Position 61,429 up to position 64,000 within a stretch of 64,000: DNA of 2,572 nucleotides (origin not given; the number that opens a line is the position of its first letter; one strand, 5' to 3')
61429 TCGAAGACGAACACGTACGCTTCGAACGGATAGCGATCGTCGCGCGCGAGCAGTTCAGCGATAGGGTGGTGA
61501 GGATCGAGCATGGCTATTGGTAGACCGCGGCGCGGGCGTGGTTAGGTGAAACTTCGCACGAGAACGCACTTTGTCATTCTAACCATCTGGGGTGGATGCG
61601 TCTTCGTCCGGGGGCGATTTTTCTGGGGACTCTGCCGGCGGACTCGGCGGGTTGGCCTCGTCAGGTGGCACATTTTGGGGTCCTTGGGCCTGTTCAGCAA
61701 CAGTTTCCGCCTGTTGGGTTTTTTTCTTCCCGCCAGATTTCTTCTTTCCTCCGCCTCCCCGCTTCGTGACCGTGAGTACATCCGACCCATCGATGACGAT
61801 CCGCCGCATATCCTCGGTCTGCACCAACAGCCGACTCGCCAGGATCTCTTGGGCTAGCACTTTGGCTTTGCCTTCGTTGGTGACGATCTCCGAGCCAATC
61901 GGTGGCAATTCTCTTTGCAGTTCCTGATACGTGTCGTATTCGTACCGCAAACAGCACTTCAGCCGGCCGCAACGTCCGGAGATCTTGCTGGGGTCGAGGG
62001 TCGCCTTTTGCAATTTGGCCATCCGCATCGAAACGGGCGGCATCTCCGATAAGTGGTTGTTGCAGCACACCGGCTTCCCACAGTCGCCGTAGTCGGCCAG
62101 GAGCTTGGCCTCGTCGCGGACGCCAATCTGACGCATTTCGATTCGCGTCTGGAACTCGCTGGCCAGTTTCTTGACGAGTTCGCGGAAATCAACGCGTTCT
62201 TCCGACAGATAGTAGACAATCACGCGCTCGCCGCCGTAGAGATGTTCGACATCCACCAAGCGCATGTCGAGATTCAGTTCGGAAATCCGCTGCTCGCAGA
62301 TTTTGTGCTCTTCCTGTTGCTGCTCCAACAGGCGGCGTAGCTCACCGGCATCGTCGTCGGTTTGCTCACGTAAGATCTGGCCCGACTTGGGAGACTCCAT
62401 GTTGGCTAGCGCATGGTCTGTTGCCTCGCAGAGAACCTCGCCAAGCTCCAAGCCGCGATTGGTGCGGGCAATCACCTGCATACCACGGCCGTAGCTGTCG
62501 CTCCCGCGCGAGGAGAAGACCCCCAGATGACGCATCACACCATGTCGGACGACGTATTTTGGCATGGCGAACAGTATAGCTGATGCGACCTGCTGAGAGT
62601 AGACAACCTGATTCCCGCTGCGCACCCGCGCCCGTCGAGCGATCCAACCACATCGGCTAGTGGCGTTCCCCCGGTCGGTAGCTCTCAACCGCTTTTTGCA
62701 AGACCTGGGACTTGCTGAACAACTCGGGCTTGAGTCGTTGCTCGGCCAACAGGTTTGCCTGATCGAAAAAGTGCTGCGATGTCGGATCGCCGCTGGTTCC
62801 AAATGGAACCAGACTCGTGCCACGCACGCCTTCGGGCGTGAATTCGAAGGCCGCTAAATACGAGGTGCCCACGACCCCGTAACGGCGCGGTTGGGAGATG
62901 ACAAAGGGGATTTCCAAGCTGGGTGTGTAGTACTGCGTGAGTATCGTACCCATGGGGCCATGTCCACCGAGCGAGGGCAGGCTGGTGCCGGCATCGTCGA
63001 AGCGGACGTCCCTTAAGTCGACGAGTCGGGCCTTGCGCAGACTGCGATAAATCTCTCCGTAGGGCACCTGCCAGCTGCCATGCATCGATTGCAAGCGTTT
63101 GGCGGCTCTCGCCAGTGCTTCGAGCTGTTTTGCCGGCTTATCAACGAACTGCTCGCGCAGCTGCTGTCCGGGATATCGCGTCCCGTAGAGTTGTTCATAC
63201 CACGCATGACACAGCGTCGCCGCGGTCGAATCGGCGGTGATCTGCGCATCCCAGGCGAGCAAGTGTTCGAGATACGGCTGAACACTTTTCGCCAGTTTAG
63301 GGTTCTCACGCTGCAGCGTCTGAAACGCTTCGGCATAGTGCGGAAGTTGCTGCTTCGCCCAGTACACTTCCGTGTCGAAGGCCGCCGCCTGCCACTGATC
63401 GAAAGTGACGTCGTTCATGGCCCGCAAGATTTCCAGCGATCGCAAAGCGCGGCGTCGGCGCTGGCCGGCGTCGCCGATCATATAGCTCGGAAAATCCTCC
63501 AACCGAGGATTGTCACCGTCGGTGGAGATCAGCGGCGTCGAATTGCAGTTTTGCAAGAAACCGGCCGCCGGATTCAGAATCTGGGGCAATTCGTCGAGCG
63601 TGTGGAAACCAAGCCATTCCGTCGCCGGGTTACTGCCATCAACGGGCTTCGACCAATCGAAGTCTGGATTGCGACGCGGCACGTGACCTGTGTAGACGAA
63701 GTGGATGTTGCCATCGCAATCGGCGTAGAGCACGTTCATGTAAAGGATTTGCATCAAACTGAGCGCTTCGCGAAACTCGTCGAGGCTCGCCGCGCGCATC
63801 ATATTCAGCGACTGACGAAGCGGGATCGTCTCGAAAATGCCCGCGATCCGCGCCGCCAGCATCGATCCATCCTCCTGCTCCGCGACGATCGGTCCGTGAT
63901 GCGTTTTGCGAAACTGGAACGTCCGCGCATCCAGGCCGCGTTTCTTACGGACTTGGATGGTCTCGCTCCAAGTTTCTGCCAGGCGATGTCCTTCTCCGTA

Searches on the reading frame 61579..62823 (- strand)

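Call 46: search_protein_families(library=ncbifam, proteins=[window:61579-62823:-])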
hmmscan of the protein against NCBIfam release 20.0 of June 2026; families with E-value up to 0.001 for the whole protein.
window:61579-62823:- (414 aa): 1 family
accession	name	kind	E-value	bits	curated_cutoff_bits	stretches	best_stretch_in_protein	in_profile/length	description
NF041131.1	RicT_YaaT_fam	subfamily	2.6e-72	242.8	70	1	116-327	2-212/213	regulatory iron-sulfur-containing complex subunit RicT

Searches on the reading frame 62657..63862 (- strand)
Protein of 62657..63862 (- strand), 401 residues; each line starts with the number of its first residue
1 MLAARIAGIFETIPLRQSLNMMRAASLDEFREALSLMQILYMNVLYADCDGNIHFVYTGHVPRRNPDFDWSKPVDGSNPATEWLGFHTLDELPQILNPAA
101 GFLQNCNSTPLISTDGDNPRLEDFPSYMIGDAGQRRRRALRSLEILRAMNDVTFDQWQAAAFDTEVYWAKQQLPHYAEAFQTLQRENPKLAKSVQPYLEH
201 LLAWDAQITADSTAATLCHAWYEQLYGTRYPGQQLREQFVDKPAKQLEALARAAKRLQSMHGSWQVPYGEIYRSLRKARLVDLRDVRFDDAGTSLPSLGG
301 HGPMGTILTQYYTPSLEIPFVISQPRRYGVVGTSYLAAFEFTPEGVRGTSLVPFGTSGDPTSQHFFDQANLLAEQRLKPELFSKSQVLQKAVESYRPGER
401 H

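Call 46: search_protein_families(library=ncbifam, proteins=[window:62657-63862:-])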
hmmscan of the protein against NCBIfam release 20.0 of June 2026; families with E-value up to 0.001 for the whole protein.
window:62657-63862:- (401 aa): 1 family
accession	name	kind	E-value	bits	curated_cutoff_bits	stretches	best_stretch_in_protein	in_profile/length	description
NF051460.1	bi_acylase_PvdQ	equivalog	1.6e-15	56.1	950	1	15-388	371-751/763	bifunctional acylase PvdQ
